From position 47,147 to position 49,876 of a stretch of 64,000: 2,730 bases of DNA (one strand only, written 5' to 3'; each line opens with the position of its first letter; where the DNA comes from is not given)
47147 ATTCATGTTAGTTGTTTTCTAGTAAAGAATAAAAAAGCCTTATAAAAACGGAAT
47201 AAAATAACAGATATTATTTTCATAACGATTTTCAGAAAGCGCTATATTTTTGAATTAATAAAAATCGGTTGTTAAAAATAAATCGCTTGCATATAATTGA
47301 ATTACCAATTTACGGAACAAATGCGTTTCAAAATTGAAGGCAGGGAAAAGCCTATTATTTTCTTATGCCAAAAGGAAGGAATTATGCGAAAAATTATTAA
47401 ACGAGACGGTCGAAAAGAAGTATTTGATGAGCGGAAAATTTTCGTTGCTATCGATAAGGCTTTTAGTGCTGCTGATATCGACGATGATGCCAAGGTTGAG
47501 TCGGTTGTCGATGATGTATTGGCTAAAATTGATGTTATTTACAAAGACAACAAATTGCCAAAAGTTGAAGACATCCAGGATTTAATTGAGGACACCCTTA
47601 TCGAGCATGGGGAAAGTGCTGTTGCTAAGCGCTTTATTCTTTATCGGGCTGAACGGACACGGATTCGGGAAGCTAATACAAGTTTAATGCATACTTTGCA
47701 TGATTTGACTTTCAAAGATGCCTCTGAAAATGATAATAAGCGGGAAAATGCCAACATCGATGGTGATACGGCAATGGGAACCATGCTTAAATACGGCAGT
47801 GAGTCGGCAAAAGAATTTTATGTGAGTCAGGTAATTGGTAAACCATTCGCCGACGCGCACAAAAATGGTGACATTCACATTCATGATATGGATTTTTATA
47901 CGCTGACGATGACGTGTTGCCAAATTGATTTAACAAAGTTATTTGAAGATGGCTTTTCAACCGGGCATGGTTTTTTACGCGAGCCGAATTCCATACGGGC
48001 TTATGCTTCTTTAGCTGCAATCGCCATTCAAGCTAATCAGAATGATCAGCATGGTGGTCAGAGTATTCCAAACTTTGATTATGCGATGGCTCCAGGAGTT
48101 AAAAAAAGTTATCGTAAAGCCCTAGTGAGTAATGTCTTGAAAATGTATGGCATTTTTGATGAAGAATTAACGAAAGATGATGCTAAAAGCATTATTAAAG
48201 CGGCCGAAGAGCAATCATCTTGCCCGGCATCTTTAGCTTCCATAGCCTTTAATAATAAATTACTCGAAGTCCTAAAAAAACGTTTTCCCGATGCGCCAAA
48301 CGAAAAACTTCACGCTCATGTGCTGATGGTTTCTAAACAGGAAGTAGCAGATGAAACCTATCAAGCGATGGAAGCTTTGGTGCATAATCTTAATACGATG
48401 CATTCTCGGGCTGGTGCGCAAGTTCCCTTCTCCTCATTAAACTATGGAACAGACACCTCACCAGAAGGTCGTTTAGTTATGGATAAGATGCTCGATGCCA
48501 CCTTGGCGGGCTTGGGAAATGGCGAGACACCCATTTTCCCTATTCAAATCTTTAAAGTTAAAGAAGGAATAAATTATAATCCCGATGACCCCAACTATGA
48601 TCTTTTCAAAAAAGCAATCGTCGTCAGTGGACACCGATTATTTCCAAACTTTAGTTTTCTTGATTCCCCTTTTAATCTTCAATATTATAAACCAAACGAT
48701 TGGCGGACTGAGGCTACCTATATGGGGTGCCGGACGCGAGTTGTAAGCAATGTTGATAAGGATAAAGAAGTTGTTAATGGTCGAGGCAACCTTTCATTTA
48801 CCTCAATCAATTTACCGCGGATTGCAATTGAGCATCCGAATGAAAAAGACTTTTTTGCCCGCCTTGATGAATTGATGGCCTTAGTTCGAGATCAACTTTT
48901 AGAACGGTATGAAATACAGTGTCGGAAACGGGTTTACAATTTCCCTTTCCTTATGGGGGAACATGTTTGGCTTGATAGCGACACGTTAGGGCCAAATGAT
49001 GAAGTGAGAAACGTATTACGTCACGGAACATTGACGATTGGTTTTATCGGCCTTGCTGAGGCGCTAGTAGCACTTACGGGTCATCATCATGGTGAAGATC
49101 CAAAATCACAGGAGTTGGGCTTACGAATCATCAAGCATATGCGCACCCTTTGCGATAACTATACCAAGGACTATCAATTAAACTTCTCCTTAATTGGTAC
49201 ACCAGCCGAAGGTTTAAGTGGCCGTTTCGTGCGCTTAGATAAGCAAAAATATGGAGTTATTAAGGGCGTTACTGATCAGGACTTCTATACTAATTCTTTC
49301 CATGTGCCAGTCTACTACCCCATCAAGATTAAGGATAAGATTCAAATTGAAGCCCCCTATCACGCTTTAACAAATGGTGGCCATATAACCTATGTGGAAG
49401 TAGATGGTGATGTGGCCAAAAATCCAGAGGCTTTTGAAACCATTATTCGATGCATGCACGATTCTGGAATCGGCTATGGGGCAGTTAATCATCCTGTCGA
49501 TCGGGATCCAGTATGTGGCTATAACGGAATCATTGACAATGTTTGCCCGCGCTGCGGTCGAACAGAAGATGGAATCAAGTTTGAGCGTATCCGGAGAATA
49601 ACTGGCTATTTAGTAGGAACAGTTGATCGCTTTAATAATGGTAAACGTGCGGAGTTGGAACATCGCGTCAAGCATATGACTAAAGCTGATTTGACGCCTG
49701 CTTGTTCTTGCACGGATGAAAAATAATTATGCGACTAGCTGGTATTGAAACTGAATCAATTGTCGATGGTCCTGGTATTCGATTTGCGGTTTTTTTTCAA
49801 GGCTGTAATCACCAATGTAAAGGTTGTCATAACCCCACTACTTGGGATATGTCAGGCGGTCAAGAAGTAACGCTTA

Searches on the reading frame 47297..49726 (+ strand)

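Call 65: search_protein_families(library=pfam, proteins=[window:47297-49726:+], max_evalue=0.001)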
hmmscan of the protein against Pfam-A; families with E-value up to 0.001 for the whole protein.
window:47297-49726:+ (809 aa): 3 families
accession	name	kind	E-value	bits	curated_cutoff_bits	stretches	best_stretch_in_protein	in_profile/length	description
PF13597.11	NRDD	-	5.9e-199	662.8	26.2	1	150-793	1-562/562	Anaerobic ribonucleoside-triphosphate reductase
PF03477.21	ATP-cone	-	3.7e-20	72.7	25.8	1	32-121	2-87/88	ATP cone domain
PF11230.13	YjjI-like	-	0.00043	19.2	23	0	498-729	224-432/485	Glycyl radical enzyme YjjI-like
